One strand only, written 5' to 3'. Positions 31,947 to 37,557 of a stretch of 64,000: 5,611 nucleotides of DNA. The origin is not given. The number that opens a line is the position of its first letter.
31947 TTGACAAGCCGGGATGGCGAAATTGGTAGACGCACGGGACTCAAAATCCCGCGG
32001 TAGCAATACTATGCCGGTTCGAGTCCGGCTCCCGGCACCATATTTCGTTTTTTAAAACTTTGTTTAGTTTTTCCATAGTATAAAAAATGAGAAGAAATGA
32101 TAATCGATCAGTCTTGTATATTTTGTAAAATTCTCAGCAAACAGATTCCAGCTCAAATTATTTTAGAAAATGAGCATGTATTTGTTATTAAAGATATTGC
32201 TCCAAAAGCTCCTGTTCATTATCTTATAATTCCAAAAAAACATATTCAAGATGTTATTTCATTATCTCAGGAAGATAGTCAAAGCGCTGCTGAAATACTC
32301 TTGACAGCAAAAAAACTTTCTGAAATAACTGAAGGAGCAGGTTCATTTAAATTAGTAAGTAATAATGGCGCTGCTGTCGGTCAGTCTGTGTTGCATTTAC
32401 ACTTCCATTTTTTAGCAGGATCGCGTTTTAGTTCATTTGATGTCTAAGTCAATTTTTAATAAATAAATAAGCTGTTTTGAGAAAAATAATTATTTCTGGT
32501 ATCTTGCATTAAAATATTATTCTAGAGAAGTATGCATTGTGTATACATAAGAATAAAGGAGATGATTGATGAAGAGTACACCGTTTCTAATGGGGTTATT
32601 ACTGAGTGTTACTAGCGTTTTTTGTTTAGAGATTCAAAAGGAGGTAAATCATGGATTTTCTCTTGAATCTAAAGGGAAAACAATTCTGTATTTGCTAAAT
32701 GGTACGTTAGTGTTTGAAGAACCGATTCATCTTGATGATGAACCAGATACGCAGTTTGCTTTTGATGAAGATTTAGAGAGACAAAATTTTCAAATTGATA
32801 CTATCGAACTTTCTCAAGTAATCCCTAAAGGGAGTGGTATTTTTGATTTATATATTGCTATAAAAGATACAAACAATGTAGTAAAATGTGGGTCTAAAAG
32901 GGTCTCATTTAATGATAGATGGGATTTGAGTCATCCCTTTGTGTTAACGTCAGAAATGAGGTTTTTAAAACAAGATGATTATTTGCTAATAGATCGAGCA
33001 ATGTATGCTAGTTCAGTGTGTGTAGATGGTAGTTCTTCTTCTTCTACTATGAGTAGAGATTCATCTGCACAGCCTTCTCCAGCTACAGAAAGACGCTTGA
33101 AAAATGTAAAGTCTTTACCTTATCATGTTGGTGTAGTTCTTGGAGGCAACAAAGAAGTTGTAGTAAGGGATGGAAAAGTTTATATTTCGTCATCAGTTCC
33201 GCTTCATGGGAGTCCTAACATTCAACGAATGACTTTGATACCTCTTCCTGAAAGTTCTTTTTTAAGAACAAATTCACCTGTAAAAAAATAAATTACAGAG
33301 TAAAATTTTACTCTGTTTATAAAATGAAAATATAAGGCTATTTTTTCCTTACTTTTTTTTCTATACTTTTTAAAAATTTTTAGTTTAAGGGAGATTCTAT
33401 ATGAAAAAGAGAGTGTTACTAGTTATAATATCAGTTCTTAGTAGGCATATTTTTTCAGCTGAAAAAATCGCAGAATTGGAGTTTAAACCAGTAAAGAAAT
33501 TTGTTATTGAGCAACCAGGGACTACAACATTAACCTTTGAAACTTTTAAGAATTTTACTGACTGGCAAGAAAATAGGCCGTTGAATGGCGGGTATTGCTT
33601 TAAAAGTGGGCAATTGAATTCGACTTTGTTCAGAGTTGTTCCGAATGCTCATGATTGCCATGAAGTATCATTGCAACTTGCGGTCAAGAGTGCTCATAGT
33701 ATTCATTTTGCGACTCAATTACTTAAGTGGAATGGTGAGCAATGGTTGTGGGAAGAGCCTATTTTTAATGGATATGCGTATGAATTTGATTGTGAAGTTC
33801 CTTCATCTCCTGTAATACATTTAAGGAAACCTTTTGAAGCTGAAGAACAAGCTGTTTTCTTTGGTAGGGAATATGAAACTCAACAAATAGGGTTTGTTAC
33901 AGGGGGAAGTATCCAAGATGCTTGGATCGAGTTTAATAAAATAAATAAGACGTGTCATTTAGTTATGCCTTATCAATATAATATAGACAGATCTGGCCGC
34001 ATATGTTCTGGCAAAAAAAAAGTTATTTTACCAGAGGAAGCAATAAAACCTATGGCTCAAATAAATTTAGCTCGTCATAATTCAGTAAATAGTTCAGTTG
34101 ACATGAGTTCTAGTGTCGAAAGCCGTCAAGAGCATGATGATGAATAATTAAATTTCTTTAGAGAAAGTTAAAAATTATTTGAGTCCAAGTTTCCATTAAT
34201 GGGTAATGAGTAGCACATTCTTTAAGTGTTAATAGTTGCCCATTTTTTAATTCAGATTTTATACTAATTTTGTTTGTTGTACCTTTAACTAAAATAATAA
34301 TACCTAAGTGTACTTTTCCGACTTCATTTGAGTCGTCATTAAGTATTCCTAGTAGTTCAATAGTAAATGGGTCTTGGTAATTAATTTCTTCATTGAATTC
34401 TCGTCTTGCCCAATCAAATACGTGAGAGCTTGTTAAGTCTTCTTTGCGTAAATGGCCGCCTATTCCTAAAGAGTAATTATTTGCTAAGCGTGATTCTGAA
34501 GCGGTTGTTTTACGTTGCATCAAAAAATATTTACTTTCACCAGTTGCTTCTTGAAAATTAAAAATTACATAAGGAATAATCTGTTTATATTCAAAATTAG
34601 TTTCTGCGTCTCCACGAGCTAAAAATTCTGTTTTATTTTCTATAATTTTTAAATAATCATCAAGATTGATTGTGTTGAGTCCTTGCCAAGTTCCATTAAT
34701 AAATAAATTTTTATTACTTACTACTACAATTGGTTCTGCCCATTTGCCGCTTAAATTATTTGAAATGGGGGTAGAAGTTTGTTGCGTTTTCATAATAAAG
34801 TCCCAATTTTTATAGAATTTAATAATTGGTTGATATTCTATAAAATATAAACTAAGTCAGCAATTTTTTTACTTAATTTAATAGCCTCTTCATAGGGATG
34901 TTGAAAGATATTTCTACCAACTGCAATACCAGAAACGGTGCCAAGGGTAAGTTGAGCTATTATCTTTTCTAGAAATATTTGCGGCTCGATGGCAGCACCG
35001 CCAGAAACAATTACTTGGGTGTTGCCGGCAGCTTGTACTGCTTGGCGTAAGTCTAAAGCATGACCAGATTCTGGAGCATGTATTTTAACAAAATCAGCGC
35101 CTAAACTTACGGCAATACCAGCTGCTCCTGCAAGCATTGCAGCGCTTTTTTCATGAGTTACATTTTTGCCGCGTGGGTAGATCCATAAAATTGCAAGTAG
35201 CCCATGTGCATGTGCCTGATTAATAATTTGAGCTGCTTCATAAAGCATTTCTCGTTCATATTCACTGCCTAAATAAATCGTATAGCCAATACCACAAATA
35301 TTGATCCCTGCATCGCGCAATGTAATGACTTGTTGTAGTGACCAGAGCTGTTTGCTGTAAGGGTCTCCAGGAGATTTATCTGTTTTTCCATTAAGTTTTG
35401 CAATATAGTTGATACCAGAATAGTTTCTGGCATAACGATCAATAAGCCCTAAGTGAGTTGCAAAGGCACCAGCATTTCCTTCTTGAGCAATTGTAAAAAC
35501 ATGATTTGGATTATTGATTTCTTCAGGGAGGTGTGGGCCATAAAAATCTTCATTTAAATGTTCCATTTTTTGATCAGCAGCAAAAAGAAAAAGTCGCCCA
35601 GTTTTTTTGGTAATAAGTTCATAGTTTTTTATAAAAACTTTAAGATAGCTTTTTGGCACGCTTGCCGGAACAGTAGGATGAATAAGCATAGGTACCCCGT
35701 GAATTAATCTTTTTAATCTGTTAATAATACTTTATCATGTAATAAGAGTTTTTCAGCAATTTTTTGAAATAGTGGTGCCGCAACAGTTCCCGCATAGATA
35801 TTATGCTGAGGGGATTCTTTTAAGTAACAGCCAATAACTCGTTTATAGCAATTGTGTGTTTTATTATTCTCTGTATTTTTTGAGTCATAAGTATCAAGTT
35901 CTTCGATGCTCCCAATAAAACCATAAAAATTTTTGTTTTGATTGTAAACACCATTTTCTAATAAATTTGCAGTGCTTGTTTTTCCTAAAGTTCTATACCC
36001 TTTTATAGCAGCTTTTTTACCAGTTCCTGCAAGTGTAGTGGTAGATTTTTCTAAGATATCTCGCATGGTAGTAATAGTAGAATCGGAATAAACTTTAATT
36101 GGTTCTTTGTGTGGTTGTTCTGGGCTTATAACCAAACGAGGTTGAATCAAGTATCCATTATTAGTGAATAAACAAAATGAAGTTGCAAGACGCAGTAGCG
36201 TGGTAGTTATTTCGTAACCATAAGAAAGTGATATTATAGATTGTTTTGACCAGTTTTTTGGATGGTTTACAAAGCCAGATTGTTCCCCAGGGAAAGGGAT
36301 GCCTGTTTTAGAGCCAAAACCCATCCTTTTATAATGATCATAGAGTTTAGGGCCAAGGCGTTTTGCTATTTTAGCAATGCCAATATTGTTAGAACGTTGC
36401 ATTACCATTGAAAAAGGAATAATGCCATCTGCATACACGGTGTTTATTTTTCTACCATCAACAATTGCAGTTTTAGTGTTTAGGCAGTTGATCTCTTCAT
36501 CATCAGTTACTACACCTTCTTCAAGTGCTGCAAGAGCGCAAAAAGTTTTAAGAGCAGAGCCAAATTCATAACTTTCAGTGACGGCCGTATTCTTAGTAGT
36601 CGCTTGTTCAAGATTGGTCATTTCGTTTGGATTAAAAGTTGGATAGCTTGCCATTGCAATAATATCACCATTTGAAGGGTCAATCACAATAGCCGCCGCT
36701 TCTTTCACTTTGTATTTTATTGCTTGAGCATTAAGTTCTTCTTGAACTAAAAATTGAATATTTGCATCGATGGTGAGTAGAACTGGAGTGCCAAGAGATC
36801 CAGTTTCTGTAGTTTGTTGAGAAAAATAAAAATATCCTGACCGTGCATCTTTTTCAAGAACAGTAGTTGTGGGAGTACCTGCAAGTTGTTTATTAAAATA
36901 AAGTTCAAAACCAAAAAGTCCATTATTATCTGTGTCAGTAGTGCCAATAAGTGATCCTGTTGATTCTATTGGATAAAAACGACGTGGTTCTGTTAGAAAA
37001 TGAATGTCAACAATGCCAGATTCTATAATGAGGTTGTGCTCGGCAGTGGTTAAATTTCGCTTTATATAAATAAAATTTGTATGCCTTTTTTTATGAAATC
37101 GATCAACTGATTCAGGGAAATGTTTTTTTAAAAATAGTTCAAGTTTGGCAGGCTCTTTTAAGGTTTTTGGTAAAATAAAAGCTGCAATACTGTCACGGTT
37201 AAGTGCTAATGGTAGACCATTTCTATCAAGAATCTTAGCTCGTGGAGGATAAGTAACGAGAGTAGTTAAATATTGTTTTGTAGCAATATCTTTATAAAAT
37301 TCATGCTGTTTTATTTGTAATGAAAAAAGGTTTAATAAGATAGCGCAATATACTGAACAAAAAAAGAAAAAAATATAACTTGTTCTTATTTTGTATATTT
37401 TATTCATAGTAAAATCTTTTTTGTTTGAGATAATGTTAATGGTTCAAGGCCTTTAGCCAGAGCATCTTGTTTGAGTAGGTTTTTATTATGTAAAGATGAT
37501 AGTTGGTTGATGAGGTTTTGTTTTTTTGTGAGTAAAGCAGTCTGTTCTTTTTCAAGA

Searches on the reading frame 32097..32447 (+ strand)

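Call 12: search_protein_families(library=pfam, proteins=[window:32097-32447:+], max_evalue=0.00001)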
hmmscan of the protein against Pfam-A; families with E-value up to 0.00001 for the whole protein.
window:32097-32447:+ (116 aa): 2 families
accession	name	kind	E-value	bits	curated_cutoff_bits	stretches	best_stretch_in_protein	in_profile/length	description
PF11969.13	DcpS_C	-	1.3e-22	80.9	24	1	6-107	1-101/114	Scavenger mRNA decapping enzyme C-term binding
PF01230.28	HIT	-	6.2e-22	78.5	21.5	1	15-109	2-96/98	HIT domain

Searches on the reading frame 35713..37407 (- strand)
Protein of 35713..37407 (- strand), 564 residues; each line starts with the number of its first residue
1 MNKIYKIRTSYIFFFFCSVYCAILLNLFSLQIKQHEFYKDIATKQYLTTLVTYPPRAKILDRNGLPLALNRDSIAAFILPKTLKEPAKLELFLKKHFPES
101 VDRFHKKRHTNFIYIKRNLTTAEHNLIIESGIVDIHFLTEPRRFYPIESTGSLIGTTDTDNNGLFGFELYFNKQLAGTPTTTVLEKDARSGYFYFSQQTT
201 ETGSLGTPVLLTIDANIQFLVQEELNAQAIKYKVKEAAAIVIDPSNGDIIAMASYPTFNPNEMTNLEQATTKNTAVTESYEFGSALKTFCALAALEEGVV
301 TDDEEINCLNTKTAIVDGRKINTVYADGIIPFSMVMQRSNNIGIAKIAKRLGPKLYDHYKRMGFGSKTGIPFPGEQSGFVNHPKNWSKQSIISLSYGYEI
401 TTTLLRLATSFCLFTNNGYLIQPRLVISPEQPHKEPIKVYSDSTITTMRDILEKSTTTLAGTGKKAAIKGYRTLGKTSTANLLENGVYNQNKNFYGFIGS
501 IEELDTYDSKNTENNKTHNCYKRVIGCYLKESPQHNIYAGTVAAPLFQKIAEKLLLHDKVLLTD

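Call 23: search_protein_families(library=pfam, proteins=[window:35713-37407:-], max_evalue=0.00001)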
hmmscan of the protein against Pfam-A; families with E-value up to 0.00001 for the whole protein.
window:35713-37407:- (564 aa): 2 families
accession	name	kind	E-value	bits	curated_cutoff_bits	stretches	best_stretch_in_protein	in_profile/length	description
PF00905.27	Transpeptidase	-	1.6e-48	165.9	22.1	1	238-498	2-265/299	Penicillin binding protein transpeptidase domain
PF03717.20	PBP_dimer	-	7.2e-09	36.8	24.4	1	52-188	2-171/180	Penicillin-binding Protein dimerisation domain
